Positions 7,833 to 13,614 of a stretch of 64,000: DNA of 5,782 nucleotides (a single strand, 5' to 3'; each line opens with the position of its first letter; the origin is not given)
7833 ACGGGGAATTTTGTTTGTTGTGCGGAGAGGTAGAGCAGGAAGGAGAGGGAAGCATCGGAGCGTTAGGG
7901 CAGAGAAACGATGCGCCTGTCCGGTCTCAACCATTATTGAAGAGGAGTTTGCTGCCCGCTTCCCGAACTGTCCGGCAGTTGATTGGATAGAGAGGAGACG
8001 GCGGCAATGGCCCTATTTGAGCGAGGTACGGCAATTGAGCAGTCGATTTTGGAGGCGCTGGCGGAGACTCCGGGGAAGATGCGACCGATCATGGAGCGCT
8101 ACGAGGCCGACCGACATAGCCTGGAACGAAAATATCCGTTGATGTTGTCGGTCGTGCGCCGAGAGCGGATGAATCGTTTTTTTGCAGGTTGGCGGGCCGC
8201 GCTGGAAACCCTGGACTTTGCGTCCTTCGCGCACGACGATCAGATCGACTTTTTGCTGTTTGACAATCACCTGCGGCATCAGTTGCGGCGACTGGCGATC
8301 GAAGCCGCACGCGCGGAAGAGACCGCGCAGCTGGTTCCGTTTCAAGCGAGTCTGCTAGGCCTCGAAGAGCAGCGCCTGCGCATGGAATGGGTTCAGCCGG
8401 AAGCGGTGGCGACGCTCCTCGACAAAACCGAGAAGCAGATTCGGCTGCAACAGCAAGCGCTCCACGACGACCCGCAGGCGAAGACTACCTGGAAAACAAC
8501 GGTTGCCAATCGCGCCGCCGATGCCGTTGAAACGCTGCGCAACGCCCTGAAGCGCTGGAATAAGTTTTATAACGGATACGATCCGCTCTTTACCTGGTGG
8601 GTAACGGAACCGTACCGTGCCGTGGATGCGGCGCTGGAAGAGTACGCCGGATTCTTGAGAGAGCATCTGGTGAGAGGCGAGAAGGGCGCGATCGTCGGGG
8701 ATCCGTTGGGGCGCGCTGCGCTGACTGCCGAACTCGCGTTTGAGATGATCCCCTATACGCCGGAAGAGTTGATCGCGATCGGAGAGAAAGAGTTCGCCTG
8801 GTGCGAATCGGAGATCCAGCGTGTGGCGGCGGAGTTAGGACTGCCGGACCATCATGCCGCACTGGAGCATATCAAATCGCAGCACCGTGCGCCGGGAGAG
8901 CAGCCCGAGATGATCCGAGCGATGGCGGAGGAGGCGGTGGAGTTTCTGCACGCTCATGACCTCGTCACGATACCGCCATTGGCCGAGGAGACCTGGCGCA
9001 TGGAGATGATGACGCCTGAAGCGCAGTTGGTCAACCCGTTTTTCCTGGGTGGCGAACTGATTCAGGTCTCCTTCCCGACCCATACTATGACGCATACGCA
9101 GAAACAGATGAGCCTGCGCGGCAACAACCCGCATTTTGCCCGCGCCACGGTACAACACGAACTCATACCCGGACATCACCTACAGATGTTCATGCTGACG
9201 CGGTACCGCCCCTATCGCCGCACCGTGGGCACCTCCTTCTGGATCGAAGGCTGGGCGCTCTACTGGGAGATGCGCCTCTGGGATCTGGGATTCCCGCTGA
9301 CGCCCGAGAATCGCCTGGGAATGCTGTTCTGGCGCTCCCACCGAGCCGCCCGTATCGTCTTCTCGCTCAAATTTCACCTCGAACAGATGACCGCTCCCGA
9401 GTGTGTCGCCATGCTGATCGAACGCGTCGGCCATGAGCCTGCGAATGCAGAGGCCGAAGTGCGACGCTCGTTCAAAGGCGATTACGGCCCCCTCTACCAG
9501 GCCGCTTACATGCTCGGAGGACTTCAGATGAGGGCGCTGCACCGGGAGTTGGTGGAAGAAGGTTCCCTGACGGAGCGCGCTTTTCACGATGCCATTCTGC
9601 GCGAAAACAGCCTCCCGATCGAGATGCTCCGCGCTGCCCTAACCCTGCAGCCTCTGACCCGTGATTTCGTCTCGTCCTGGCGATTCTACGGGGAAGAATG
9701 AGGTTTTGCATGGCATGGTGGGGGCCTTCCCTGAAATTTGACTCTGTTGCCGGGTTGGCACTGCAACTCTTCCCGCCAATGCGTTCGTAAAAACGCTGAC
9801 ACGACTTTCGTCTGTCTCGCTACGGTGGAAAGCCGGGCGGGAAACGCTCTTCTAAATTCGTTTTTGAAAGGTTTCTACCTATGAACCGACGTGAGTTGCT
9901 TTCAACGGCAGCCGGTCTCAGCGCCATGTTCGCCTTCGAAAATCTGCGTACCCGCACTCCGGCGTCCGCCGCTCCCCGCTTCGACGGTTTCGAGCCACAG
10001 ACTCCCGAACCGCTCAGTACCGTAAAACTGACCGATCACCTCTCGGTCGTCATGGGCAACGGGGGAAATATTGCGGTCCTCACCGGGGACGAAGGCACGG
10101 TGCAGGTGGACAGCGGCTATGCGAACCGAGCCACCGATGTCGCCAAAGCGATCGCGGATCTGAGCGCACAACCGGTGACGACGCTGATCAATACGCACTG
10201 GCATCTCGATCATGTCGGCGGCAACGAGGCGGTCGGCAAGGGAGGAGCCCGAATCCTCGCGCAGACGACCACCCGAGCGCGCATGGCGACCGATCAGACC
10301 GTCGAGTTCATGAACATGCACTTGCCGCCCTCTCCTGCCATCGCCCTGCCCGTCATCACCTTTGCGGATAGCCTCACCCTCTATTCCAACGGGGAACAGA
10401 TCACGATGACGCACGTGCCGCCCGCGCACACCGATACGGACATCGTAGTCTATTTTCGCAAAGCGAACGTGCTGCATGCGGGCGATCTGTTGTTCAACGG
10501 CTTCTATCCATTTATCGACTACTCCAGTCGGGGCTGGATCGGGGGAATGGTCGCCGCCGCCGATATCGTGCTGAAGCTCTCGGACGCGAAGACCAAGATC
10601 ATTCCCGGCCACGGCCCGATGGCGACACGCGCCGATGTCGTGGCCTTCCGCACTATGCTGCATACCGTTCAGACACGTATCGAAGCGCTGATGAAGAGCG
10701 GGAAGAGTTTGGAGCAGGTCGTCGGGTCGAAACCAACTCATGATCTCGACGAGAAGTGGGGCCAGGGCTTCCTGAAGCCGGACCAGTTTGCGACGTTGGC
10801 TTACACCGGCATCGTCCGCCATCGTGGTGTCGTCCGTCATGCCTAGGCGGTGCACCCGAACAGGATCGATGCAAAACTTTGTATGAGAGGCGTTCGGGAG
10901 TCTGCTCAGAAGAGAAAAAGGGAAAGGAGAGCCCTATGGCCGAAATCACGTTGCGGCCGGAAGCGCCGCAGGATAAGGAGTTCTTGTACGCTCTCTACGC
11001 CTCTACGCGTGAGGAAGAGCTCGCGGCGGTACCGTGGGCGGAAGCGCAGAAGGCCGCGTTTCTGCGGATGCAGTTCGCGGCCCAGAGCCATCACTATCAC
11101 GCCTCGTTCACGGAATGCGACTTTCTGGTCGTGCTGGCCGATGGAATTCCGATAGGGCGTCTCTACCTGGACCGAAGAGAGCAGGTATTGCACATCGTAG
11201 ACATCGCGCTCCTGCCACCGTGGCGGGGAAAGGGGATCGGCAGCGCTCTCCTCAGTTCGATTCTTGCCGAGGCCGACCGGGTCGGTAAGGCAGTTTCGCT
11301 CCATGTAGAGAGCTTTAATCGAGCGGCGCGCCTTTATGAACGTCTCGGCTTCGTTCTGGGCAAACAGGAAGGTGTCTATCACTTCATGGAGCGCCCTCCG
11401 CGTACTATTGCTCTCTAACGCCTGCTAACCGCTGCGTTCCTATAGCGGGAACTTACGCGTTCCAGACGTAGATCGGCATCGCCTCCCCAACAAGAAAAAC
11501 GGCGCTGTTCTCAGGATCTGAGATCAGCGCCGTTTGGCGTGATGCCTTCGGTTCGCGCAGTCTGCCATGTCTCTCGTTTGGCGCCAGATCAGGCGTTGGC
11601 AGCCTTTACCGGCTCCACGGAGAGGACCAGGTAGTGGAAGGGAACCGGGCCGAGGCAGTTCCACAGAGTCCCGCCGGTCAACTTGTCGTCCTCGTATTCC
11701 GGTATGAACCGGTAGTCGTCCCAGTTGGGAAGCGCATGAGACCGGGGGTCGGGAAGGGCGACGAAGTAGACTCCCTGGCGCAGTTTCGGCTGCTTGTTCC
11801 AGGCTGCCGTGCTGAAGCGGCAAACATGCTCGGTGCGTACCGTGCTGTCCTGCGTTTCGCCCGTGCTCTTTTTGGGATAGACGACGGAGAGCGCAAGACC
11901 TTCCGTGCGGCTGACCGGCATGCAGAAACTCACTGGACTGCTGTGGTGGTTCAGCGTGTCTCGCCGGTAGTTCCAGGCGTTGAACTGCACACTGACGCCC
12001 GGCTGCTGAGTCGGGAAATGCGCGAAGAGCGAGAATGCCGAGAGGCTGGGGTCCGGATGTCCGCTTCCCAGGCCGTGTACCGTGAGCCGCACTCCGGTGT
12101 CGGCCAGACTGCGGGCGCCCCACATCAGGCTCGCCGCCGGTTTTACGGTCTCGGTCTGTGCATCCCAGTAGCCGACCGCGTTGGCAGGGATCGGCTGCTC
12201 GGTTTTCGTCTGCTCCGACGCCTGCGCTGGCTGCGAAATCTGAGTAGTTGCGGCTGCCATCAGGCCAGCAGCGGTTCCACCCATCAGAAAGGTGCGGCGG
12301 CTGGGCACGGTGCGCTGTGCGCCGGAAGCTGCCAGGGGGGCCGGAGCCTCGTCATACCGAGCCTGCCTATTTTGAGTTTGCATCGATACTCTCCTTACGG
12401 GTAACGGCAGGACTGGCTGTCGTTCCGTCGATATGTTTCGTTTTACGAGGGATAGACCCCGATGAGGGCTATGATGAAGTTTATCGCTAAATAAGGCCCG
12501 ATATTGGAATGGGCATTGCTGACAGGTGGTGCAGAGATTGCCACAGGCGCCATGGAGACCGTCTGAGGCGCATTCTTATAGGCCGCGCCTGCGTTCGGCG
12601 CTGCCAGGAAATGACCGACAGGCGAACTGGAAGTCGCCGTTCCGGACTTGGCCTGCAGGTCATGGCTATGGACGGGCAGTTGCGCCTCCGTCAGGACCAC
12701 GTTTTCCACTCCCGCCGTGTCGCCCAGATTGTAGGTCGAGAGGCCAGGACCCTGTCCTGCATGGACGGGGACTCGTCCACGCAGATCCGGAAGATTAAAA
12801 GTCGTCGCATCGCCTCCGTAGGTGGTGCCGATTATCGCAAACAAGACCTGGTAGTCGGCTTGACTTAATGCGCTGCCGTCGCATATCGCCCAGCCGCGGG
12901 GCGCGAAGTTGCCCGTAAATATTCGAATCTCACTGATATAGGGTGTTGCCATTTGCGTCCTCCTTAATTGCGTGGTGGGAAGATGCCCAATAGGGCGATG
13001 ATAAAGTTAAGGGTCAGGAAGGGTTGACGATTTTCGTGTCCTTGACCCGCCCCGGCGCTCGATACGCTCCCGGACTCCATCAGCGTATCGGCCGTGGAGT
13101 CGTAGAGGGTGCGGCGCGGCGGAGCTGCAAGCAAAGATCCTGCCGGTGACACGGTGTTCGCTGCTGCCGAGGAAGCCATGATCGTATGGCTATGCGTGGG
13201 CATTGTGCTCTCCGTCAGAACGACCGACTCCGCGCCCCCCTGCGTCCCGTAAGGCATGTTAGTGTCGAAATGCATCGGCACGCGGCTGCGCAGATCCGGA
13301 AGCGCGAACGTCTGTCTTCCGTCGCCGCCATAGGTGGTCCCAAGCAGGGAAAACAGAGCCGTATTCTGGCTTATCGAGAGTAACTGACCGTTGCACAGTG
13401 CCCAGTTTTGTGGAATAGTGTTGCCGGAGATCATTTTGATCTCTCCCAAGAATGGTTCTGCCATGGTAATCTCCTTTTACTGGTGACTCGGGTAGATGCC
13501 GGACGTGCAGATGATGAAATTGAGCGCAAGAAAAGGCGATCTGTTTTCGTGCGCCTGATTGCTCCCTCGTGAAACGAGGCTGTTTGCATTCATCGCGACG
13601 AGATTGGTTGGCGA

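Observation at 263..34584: Four BTAD–NB-ARC–TPR loci in 35 kb, each intact copy immediately followed by a secreted-protein gene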

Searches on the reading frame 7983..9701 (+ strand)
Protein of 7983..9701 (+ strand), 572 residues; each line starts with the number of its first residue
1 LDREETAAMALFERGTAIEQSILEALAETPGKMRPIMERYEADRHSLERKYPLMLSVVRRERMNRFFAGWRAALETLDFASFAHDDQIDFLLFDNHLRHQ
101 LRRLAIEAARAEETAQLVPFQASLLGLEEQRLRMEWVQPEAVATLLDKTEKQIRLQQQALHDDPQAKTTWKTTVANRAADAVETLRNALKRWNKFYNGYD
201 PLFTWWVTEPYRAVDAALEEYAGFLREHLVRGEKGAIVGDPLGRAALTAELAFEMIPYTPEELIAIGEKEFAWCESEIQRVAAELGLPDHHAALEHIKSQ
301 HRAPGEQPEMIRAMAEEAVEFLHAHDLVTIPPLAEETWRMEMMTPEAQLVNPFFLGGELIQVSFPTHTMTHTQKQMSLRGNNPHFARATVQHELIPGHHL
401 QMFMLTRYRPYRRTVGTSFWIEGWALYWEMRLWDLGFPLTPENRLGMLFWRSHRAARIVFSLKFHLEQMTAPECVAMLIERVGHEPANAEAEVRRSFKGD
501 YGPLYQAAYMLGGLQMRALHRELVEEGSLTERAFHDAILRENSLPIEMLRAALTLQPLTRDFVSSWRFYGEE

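Call 4: search_protein_families(library=pfam, proteins=[window:7983-9701:+], max_evalue=0.01)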
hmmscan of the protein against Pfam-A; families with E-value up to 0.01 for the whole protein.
window:7983-9701:+ (572 aa): 1 family
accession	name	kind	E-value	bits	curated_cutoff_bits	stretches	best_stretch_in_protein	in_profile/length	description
PF05960.17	DUF885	-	8.8e-49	167.9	32.4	1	59-552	23-531/532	Bacterial protein of unknown function (DUF885)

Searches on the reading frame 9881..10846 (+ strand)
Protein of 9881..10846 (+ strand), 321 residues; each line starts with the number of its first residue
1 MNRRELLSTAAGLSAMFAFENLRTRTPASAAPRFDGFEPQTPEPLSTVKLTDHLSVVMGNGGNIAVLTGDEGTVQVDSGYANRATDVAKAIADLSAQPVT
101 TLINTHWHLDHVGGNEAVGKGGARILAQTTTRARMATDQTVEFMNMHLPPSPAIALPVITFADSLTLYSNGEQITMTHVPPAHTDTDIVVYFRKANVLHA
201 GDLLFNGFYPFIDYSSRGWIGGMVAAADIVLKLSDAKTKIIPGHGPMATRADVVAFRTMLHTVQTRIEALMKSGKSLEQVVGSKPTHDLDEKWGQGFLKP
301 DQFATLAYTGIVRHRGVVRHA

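Call 71: search_protein_families(library=pfam, proteins=[window:9881-10846:+], max_evalue=0.001)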
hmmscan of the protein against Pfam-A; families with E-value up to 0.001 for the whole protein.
window:9881-10846:+ (321 aa): 2 families
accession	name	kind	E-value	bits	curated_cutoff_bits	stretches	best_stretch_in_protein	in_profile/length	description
PF00753.33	Lactamase_B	-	2.6e-21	76.9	22.7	1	60-219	4-162/196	Metallo-beta-lactamase superfamily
PF12706.13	Lactamase_B_2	-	0.00031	20.8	27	1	95-202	27-142/200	Beta-lactamase superfamily domain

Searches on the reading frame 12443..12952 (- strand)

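Call 71: search_protein_families(library=pfam, proteins=[window:12443-12952:-], max_evalue=0.001)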
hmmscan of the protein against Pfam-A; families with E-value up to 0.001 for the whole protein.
window:12443-12952:- (169 aa): 1 family
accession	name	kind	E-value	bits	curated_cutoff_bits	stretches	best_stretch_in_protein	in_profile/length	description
PF07484.17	Collar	-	2.1e-26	92.1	24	1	8-62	2-57/57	Phage Tail Collar Domain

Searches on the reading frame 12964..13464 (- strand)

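Call 71: search_protein_families(library=pfam, proteins=[window:12964-13464:-], max_evalue=0.001)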
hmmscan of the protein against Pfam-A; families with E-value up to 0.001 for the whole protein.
window:12964-13464:- (166 aa): 1 family
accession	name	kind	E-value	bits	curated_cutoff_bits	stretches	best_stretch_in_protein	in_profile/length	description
PF07484.17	Collar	-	6.1e-28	97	24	1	7-63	1-57/57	Phage Tail Collar Domain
